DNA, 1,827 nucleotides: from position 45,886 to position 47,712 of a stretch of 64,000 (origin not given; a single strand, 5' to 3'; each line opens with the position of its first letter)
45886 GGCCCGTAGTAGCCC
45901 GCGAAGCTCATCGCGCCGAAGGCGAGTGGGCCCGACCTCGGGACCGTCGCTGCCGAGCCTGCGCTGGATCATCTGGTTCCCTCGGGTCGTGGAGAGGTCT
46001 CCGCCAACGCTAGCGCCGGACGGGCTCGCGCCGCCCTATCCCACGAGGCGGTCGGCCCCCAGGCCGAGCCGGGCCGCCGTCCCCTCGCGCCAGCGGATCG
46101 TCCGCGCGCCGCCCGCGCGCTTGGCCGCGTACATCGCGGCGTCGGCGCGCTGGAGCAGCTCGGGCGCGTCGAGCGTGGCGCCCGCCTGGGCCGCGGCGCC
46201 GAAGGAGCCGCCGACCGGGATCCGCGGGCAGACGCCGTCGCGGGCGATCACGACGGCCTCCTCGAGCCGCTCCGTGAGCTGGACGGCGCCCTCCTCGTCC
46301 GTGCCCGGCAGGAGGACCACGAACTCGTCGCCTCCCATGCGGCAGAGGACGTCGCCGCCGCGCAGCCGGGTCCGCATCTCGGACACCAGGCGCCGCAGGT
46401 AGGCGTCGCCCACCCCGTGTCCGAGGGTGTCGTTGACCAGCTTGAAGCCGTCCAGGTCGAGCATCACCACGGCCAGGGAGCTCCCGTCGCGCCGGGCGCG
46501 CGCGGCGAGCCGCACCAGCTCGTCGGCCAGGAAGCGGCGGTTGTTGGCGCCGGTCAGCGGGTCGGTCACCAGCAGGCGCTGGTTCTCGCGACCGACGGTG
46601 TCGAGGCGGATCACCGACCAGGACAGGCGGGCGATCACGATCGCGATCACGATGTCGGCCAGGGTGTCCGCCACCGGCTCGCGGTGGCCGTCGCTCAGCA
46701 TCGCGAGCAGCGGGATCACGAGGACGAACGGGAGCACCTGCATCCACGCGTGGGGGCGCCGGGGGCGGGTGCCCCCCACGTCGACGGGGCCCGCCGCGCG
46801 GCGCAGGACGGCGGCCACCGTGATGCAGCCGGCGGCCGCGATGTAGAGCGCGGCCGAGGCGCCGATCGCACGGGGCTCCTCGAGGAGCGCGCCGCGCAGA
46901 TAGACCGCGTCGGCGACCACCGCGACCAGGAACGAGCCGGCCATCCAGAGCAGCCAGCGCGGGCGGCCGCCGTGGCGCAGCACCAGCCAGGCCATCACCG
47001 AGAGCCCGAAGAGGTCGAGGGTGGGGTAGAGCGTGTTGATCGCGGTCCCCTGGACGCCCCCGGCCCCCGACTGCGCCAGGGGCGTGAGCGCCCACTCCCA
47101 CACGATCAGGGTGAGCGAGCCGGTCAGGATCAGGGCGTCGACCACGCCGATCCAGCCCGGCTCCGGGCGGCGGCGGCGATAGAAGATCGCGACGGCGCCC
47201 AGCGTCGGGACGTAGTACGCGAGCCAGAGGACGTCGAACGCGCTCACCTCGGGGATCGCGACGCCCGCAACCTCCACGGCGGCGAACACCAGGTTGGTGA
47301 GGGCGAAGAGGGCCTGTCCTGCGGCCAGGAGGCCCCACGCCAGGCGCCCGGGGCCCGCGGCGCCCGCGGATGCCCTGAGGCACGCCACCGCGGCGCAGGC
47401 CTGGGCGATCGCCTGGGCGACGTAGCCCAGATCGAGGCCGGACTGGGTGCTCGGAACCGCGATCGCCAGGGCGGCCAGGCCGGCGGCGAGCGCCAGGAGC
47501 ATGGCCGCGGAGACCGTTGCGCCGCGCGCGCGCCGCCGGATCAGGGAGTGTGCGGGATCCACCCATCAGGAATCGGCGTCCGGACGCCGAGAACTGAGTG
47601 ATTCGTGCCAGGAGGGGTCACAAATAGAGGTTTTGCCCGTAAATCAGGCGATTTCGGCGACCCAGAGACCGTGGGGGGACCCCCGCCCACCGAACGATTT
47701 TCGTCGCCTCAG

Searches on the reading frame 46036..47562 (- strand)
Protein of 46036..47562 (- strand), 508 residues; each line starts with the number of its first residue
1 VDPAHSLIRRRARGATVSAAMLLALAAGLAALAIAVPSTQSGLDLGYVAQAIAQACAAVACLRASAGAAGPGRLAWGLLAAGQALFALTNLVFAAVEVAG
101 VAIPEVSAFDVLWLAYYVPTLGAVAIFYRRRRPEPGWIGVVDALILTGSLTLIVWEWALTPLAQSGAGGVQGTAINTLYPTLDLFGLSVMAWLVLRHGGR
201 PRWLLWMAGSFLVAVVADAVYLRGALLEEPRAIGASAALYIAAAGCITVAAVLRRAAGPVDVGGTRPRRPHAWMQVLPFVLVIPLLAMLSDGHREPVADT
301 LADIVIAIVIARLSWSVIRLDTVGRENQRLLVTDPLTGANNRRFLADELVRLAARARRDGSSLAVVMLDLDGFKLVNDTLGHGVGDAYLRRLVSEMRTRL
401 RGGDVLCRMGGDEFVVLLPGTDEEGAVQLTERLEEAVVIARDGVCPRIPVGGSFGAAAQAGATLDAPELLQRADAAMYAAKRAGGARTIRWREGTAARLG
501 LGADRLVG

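Call 8: search_protein_families(library=pfam, proteins=[window:46036-47562:-])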
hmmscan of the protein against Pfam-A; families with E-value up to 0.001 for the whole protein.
window:46036-47562:- (508 aa): 2 families
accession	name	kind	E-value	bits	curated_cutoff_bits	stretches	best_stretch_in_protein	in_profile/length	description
PF00990.26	GGDEF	-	1.3e-38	132.8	23.8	1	333-485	3-159/161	Diguanylate cyclase, GGDEF domain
PF17853.6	GGDEF_2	-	0.00014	22.5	24.5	1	365-448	25-91/116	GGDEF-like domain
